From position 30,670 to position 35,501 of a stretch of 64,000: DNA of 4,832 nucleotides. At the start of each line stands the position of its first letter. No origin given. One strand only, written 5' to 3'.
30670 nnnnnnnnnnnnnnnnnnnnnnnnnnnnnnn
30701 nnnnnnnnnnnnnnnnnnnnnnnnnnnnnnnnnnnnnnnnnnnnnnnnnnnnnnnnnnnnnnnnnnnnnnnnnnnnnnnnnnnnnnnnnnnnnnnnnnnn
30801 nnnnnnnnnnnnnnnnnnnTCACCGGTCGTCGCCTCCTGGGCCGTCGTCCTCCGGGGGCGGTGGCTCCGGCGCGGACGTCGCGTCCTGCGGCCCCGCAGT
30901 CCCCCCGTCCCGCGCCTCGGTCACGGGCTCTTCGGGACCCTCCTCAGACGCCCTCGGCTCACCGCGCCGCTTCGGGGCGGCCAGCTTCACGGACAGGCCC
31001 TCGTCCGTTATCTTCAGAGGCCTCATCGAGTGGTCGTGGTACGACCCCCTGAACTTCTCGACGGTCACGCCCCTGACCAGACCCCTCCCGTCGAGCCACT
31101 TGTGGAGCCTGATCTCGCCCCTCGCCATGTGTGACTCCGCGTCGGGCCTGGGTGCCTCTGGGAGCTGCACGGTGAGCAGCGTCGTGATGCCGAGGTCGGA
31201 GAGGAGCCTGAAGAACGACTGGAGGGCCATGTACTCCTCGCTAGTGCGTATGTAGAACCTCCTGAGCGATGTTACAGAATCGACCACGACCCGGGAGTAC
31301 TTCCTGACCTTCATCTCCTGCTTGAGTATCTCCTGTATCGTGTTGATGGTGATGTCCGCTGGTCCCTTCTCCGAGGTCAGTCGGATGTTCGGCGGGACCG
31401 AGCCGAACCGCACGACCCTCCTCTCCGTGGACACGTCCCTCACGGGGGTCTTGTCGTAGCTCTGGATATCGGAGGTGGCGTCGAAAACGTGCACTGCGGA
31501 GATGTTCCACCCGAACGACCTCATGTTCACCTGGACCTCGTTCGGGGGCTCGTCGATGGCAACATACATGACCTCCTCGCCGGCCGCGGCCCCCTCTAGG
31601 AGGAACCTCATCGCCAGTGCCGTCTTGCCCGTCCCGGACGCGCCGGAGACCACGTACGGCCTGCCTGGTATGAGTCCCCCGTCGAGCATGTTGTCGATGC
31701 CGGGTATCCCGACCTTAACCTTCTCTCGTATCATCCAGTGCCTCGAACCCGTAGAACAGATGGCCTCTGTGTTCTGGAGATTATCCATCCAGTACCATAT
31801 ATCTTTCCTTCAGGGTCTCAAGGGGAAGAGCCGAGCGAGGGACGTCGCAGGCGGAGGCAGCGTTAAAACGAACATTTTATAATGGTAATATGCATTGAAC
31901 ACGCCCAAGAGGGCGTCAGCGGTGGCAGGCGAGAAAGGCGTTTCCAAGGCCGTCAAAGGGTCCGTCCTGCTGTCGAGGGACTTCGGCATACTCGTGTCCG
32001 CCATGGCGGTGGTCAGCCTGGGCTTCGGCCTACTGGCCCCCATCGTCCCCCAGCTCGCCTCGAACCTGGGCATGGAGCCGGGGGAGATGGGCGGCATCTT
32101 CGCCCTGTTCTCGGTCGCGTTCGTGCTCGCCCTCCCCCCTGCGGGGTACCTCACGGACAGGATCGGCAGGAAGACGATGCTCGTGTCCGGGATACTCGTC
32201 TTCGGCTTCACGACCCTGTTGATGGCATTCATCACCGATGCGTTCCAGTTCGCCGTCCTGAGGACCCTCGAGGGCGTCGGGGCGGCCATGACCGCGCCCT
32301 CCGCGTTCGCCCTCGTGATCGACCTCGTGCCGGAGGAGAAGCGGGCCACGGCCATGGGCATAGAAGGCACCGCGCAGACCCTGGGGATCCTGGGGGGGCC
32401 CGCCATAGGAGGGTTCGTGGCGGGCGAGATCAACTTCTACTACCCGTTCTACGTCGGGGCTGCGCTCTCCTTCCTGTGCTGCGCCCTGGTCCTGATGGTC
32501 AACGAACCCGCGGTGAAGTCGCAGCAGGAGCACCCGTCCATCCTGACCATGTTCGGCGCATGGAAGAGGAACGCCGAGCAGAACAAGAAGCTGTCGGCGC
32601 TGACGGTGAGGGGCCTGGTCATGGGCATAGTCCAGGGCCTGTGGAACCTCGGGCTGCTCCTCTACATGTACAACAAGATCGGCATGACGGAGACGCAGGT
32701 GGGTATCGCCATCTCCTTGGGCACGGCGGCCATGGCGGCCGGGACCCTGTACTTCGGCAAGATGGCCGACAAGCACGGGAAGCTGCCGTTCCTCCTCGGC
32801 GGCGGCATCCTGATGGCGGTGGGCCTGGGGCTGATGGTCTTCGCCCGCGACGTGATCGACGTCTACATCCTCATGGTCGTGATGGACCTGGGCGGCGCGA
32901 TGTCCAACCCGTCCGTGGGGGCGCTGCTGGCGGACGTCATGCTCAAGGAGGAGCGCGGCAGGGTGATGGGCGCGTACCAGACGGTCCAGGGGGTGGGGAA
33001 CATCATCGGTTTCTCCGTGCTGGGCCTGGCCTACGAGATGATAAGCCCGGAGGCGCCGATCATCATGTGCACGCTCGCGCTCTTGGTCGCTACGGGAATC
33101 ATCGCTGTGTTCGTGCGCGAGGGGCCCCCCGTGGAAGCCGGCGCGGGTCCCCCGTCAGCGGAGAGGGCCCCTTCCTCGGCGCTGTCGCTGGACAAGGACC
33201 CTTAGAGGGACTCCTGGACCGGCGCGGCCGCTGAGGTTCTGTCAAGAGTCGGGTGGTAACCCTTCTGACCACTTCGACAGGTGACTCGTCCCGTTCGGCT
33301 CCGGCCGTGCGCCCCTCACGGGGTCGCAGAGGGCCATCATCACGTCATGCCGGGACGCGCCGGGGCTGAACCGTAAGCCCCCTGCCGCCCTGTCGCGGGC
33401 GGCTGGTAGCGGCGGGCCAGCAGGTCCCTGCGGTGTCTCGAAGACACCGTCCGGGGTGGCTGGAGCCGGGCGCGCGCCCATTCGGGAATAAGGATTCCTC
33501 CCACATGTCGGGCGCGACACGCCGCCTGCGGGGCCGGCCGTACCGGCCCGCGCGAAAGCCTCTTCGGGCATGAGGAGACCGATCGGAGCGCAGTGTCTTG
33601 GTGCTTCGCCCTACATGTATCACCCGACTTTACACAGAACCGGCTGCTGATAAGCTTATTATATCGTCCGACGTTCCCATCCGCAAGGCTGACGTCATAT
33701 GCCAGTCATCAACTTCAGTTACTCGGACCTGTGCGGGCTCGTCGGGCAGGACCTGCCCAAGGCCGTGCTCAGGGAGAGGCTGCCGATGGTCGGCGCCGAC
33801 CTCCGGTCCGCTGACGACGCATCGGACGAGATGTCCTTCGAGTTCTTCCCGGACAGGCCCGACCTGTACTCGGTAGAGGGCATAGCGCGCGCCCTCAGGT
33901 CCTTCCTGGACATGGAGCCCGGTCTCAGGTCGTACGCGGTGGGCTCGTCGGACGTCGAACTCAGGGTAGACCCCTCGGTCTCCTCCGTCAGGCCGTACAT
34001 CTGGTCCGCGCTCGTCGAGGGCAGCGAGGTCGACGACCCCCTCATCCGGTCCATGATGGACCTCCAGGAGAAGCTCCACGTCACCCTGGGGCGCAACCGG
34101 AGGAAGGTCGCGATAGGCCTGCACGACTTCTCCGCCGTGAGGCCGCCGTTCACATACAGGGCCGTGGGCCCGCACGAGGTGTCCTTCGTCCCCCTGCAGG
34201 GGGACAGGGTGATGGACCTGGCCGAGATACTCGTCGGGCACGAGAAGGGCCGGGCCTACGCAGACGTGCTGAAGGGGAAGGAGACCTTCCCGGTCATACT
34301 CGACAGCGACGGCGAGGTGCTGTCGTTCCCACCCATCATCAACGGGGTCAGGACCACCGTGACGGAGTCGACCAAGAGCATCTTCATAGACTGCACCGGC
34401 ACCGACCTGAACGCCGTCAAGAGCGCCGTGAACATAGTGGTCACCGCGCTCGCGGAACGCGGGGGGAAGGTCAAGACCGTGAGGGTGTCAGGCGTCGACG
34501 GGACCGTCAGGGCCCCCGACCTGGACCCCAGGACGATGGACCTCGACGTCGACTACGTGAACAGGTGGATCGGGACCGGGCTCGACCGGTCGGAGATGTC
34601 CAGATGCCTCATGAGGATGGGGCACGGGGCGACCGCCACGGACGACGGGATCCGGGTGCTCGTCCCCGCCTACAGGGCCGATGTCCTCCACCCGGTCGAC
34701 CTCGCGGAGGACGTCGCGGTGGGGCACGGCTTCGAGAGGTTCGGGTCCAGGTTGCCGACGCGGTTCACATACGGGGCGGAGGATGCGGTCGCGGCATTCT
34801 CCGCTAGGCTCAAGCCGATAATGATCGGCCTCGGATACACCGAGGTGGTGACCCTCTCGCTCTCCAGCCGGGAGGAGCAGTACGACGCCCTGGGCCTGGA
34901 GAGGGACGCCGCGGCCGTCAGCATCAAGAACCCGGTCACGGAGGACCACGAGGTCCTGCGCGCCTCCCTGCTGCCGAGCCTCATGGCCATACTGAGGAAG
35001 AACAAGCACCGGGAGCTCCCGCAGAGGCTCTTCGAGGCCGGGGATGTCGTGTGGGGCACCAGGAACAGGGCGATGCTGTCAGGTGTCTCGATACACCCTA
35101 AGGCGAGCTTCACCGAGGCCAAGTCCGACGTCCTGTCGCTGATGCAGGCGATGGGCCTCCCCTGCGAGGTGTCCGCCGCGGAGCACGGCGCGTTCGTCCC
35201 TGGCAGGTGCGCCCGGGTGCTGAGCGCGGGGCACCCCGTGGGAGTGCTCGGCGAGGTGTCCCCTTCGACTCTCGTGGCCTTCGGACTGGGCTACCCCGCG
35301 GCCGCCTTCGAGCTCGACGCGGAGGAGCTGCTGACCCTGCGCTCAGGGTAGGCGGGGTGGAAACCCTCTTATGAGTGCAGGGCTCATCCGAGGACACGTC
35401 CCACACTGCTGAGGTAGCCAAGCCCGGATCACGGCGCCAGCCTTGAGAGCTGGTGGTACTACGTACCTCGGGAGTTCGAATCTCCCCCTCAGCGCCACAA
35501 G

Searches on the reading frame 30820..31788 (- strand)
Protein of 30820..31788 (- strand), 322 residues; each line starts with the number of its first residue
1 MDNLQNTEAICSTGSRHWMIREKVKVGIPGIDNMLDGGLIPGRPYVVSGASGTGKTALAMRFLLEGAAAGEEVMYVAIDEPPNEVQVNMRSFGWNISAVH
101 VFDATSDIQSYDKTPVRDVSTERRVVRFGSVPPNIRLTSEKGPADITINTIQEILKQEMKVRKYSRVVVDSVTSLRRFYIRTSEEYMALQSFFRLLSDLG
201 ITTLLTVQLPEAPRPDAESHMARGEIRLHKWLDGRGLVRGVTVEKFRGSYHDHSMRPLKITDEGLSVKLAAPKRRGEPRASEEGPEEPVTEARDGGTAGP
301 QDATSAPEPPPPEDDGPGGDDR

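Call 4: search_protein_families(library=pfam, proteins=[window:30820-31788:-], max_evalue=0.01)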
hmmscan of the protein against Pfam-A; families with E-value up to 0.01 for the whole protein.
window:30820-31788:- (322 aa): 3 families
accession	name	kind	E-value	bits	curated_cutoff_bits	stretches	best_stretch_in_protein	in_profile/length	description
PF06745.19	ATPase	-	5.1e-40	137.7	26.6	1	24-268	1-227/231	KaiC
PF13481.12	AAA_25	-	1.5e-05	25.2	27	1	35-178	25-158/195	AAA domain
PF13479.12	AAA_24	-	0.0092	16.3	27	0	45-180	5-81/195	AAA domain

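Call 5: search_protein_families(library=ncbifam, proteins=[window:30820-31788:-], max_evalue=0.01)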
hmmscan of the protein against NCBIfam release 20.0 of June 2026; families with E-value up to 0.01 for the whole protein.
window:30820-31788:- (322 aa): 14 families
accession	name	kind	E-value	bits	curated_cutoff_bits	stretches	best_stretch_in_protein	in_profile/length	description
NF006799.0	PRK09302.1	equivalog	7e-31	107.3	408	2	22-99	11-89/515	circadian clock protein KaiC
TIGR03877.1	thermo_KaiC_1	hypoth_equivalog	4.7e-30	104.8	307.25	1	22-268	2-233/238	KaiC domain-containing protein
TIGR03880.1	KaiC_arch_3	hypoth_equivalog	5.6e-27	94.7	249.45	2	27-98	1-72/224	KaiC domain-containing protein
TIGR02655.1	circ_KaiC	equivalog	3.3e-20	72.2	546.25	2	22-99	1-79/484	circadian clock protein KaiC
TIGR03881.1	KaiC_arch_4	hypoth_equivalog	3.7e-18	66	247.8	1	23-267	2-228/231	KaiC domain-containing protein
NF052589.1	ArlH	equivalog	2.8e-08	33.7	215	1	28-248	6-202/229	archaellum protein ArlH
NF006861.0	PRK09361.1-1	equivalog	6e-07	29.2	278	1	22-77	3-58/235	DNA repair and recombination protein RadB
TIGR00416.1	sms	equivalog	1.6e-06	27.1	403.05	1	23-101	75-153/454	DNA repair protein RadA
TIGR03878.1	thermo_KaiC_2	hypoth_equivalog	3.2e-06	26.7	232.2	1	46-91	40-85/259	KaiC domain-containing protein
NF004723.0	PRK06067.1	subfamily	2.5e-05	23.9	194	1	25-100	17-92/243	flagellar accessory protein FlaH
TIGR03600.1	phage_DnaB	exception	4.1e-05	22.7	498.65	1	25-104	178-257/421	phage replicative helicase, DnaB family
TIGR02237.1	recomb_radB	equivalog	0.00011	22.2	172.4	0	31-77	1-47/210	DNA repair and recombination protein RadB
TIGR02868.1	CydC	equivalog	0.00081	18.1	329.05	1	37-105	356-424/530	thiol reductant ABC exporter subunit CydC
NF006320.0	PRK08533.1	equivalog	0.0057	16.3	215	0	30-97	12-79/230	flagellar accessory protein FlaH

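Call 64: search_protein_families(library=padloc, proteins=[window:30820-31788:-], max_evalue=0.001)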
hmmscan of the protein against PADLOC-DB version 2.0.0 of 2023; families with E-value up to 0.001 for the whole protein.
window:30820-31788:- (322 aa): 2 families
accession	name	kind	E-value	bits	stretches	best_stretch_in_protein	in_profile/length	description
PDLC04140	mad8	-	1.6e-05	22.6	1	42-195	27-152/314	mads_8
PDLC02350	AbiO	-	0.00088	16.1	0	45-112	195-259/468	AbiO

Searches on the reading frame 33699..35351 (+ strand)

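Call 55: search_protein_families(library=pfam, proteins=[window:33699-35351:+], max_evalue=0.01)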
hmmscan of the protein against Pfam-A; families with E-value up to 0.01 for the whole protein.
window:33699-35351:+ (550 aa): 3 families
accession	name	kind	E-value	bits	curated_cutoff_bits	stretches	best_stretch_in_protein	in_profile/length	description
PF17759.6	tRNA_synthFbeta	-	2e-42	145.5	22.4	1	357-540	11-213/214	Phenylalanyl tRNA synthetase beta chain CLM domain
PF03484.21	B5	-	1.2e-20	73.9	28.6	1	280-345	1-67/67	tRNA synthetase B5 domain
PF03483.22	B3_4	-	4.8e-08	33.2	29.3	1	116-241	35-133/174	B3/4 domain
